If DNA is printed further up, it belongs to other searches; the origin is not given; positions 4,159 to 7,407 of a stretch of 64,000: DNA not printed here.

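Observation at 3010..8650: A roughly 0.5 kb gene-pair module is duplicated and brackets a GC-rich three-gene cassette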

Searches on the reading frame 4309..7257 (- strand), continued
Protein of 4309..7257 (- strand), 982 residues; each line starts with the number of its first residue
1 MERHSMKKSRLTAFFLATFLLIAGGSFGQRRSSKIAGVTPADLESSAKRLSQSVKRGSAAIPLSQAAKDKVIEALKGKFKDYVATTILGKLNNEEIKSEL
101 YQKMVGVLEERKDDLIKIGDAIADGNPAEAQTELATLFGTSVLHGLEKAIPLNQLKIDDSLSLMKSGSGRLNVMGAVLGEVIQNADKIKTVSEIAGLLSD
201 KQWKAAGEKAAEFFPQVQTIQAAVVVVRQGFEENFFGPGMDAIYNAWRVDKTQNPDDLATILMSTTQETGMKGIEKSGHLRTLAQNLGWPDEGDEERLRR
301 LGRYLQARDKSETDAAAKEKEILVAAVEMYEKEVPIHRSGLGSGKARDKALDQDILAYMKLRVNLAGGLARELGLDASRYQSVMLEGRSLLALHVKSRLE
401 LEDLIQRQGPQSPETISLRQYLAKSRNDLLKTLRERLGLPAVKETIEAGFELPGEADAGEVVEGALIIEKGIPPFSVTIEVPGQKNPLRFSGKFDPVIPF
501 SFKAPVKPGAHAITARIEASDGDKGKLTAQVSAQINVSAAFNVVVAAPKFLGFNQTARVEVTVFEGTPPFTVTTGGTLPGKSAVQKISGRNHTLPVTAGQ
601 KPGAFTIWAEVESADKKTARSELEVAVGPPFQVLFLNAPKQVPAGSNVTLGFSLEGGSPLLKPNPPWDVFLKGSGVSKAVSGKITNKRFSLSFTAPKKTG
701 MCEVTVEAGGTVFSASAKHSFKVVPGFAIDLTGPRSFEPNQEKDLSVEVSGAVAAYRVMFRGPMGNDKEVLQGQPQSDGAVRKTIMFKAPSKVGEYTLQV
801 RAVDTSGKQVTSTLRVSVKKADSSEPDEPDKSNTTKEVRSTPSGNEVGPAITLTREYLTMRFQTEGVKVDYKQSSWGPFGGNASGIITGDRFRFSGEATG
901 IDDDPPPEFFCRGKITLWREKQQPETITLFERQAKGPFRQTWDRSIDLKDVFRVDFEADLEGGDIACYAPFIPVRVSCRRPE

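Call 49: search_protein_families(library=pfam, proteins=[P0014, P0015, P0016, P0017, L016:186-770:+, L013:1441-1926:+, L010:7868-8455:-, L015:2749-3792:+, L015:1535-2752:+, L013:5783-6514:-], max_evalue=0.01)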
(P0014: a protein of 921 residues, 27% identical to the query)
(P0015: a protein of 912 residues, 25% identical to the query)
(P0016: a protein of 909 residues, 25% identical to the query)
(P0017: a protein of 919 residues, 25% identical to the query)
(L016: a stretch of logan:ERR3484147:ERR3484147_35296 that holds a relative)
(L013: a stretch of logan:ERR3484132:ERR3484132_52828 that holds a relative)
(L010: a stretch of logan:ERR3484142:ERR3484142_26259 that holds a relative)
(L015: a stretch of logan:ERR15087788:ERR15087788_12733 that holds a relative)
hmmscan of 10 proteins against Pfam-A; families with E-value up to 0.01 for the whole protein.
P0014 (921 aa): 2 families
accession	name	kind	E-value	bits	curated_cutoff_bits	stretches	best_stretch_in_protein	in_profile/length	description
PF04234.18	CopC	-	0.0067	17.9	23.3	0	757-827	23-88/92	CopC domain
PF00801.26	PKD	-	0.0075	16.7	23.5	0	637-694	1-53/80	PKD domain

P0015 (912 aa): 2 families
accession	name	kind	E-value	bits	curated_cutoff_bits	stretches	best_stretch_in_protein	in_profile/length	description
PF17963.7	Big_9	-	0.0031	18.8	23.6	0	784-823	47-87/89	Bacterial Ig domain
PF00801.26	PKD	-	0.0033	17.8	23.5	0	745-821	9-76/80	PKD domain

P0016 (909 aa): 0 families

P0017 (919 aa): 0 families

L016:186-770:+ (194 aa): 1 family
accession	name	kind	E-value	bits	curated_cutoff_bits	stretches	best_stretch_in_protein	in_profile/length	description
PF06271.18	RDD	-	2.4e-17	63.9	24.1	1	60-188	7-137/137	RDD family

L013:1441-1926:+ (161 aa): 1 family
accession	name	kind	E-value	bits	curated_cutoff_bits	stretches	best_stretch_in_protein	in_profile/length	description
PF06271.18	RDD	-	1.7e-10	41.8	24.1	1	55-157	1-101/137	RDD family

L010:7868-8455:- (195 aa): 1 family
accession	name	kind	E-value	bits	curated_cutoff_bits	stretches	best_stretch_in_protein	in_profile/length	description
PF06271.18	RDD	-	5.2e-15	56.4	24.1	1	56-189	2-137/137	RDD family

L015:2749-3792:+ (347 aa): 0 families

L015:1535-2752:+ (405 aa): 0 families

L013:5783-6514:- (243 aa): 0 families

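Call 51: find_homologous_proteins(query=A2, max_evalue=0.001)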
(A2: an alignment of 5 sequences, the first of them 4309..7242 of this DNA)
Query A2 (5 sequences) (977 aa, profile of the alignment): 1 proteins with E <= 0.001 among 8000 candidates.
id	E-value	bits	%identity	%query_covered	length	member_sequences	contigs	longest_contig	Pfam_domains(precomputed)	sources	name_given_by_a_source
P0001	0.0e+0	1224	100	100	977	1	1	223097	-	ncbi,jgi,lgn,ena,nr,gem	ncbi:MAG: hypothetical protein KKB51_04610 [Candidatus Riflebacteria bacterium]|nr:hypothetical prot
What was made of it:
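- Tried and rejected: Second word-indexed search with the family profile: returned only the query (call 51).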

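Call 53: find_related_loci(query=P0014, collection=genome_contigs, flank=6000)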
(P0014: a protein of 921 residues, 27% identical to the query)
Query P0014 (921 aa) in genome_contigs; peptide patterns used: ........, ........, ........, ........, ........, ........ (x = any residue, [..] = any of these).
34 stretches matched a pattern, but none encodes a relative of the query by tblastn (E <= 1e-3).

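Call 54: find_related_loci(query=L010:12817-14535:-, collection=genome_contigs, flank=1000)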
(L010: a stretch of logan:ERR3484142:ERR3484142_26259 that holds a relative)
Query L010:12817-14535:- (572 aa) in genome_contigs; peptide patterns used: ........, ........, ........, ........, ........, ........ (x = any residue, [..] = any of these).
600 stretches matched a pattern (row limit reached: there are more); 5 encode a relative of the query (tblastn E <= 1e-3); 5 distinct loci.
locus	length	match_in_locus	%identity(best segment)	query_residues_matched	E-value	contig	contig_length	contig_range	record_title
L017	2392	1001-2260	30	101-541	3e-44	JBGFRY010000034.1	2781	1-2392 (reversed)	MAG: Candidatus Micrarchaeota archaeon isolate BA1A30.2019.Bin.11 NODE_31332_length_2781_cov_27.190226, whole genome sho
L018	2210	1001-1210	36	92-164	1e-7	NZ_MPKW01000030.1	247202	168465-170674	Mycolicibacterium sp. CBMA 234 Contig30, whole genome shotgun sequence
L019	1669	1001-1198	35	99-169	1e-7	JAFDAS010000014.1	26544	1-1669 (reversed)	MAG: Deltaproteobacteria bacterium isolate AB_3033_Bin_88 AB_3033_Bin_88_scaffold_2409, whole genome shotgun sequence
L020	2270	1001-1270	28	81-171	5e-7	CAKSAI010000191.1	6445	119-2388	MAG: uncultured Lachnospiraceae bacterium isolate REFINED_METABAT215_TOP10_CONTIGS_1500_ASSEMBLY_K77_MERGED__Hadza_MoBio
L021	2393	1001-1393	31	26-163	4e-6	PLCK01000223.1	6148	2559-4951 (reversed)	MAG: Actinomycetota bacterium isolate palsa_607 73.20111000_P3M.104_contig_95019, whole genome shotgun sequence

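Call 67: predict_structure(alignment_id=A2)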
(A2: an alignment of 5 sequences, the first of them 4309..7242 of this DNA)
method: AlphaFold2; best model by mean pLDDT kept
length: 977 residues; sequences in the alignment: 5
mean_pLDDT: 62.2   pTM: 0.32
mean pLDDT of the five models: 62.2, 60.8, 58.4, 56.1, 55.0
residues with pLDDT >= 90: 10; 70-90: 436; 50-70: 243; < 50: 288
segments of 3 or more residues with pLDDT < 50: 1-31, 52-56, 147-199, 208-231, 259-273, 333-336, 817-907, 924-943, 954-977
pLDDT, mean of each block of 10 residues (from residue 1): 28 27 30 71 72 50 63 72 66 77 76 65 60 66 54 45 40 46 44 44 47 35 38 58 60 52 39 50 56 65 68 79 79 54 75 80 75 72 81 78 72 77 82 64 83 85 77 84 71 85 84 66 81 82 77 81 77 56 73 72 82 83 80 78 82 59 86 81 84 82 76 83 73 81 71 72 65 60 80 79 74 61 32 28 25 24 25 22 25 26 41 61 46 34 51 43 31 27
secondary structure, 60 per line:
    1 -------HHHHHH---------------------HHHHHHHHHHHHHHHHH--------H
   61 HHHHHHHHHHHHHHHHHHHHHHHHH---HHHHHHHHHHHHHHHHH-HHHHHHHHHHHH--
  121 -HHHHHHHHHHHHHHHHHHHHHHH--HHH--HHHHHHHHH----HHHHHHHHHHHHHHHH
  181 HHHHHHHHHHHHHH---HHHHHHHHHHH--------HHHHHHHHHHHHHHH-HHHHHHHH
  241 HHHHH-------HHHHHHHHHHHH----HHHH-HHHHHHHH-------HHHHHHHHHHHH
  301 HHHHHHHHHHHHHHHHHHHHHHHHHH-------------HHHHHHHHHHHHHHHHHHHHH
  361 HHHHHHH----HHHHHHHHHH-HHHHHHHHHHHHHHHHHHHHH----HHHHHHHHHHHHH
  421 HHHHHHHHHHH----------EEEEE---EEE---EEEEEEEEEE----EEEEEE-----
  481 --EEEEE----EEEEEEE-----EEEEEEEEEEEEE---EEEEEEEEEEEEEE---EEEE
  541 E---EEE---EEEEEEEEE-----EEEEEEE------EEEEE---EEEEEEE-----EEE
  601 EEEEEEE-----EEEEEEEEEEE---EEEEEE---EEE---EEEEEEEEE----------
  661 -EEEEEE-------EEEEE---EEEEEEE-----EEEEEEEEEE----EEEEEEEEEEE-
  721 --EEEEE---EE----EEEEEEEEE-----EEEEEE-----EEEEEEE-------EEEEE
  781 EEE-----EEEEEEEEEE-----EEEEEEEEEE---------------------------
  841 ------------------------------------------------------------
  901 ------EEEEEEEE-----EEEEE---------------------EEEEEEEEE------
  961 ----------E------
elements in order (helices of 4 or more, strands of 3 or more residues): H8-13 H35-51 H60-85 H89-105 H107-118 H122-144 H152-160 H165-194 H198-208 H217-231 H233-245 H253-264 H269-272 H274-281 H289-326 H340-367 H372-381 H383-403 H408-431 E442-446 E450-452 E456-465 E470-475 E483-487 E492-498 E504-516 E520-533 E537-541 E545-547 E551-559 E565-571 E578-582 E586-592 E598-607 E613-623 E627-632 E636-638 E642-650 E662-667 E675-679 E683-689 E695-704 E709-719 E723-727 E737-745 E751-756 E762-768 E776-783 E789-798 E804-813 E907-914 E920-924 E946-954
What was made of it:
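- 4309..7242 (-): p977: secreted protein with a helical N-region (35-431), four beta-sandwich domains (442-813), a disordered linker and a small C-terminal domain. AF2 pLDDT 62 overall and 70-85 in the beta domains (call 67).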

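Call 69: fold_search(model_id=the predicted structure, library=pdb)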
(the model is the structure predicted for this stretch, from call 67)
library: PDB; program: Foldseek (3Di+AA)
matches with E <= 10: 1913; with E <= 0.001: 375
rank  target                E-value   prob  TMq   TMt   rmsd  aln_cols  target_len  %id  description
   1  9qk2_F                4.2e-13  1.00  0.15  0.20  22.6       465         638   13  Structure of the Complement classical and lectin pathway C3 convertase in complex with substrate C3 (released 2025-12-24)
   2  9u61_C                2.4e-12  1.00  0.16  0.21  22.7       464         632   14  CP/MBL pathways C3 convertase C4b2a and C3 complex (released 2026-01-14)
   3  3t4a_A                3.3e-12  1.00  0.13  0.17  22.8       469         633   13  Structure of a truncated form of Staphylococcal Complement Inhibitor B bound to human C3c at 3.4 Angstrom resolution (released 2011-11-23)
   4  5jpm_A                7.9e-12  1.00  0.14  0.19  22.8       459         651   14  Structure of the complex of human complement C4 with MASP-2 rebuilt using iMDFF (released 2016-08-10)
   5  2wii_A                1.8e-11  1.00  0.14  0.18  21.4       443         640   14  Complement C3b in complex with factor H domains 1-4 (released 2009-06-09)
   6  8cem_E                2.4e-11  1.00  0.16  0.21  20.6       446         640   15  Structure of bovine native C3, re-refinement (released 2023-04-05)
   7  2win_A                2.9e-11  1.00  0.13  0.18  22.5       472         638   13  C3 convertase (C3bBb) stabilized by SCIN (released 2009-06-09)
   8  9u62_E                3.1e-11  1.00  0.13  0.10  21.2       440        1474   14  AP pathways C3 convertase C3bBbP and C3 complex (released 2026-01-14)
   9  9sv8_B                3.1e-11  1.00  0.12  0.17  22.9       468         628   13  Herpes simplex virus 2 delta28-73 glycoprotein C ectodomain in complex with C3b (released 2025-12-10)
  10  8ovb_A                3.6e-11  1.00  0.13  0.18  22.9       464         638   13  Human Complement C3b in complex with Trypanosoma brucei ISG65. (released 2024-02-14)
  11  2a74_A                4.1e-11  1.00  0.13  0.17  22.9       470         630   14  Human Complement Component C3c (released 2005-09-27)
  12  7zgj_A                4.1e-11  1.00  0.13  0.17  21.1       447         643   14  Trypanosoma brucei gambiense ISG65 in complex with human complement component C3 (released 2023-04-05)
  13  6rur_A                4.9e-11  1.00  0.14  0.18  22.9       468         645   14  Structure of the SCIN stabilized C3bBb convertase bound to properdin (released 2019-08-21)
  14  8cem_F                5.1e-11  1.00  0.14  0.20  21.0       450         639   15  Structure of bovine native C3, re-refinement (released 2023-04-05)
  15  2a73_A                6.4e-11  1.00  0.14  0.19  22.5       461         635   14  Human Complement Component C3 (released 2005-09-27)
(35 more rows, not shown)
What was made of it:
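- Closest known: Macroglobulin/Ig-like domain strings. Same: The four tandem beta-sandwich domains of the p977 model give Foldseek E ~1e-12 matches to MG-domain arrays (call 69).
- Tried and rejected: Foldseek on the p977 model: generic MG/Ig strings with TM 0.15-0.2 (call 69).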

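Call 87: search_dna_similar(query=window:4309-7242:-, collection=plasmids, mode=protein, max_evalue=0.001, max_rows=8)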
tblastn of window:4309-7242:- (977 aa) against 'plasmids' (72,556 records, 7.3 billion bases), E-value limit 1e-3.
No match.

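Call 88: search_dna_similar(query=window:4309-7242:-, collection=phages, mode=protein, max_evalue=0.001, max_rows=8)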
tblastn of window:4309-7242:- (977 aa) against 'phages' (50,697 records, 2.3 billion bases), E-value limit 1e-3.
No match.

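Call 89: find_related_loci(query=window:4309-7242:-, collection=viral_contigs, flank=5000)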
Query window:4309-7242:- (977 aa) in viral_contigs; peptide patterns used: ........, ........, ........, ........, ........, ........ (x = any residue, [..] = any of these).
2 stretches matched a pattern, but none encodes a relative of the query by tblastn (E <= 1e-3).
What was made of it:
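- Tried and rejected: Phage, plasmid or viral origin: no matches (calls 87-89).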
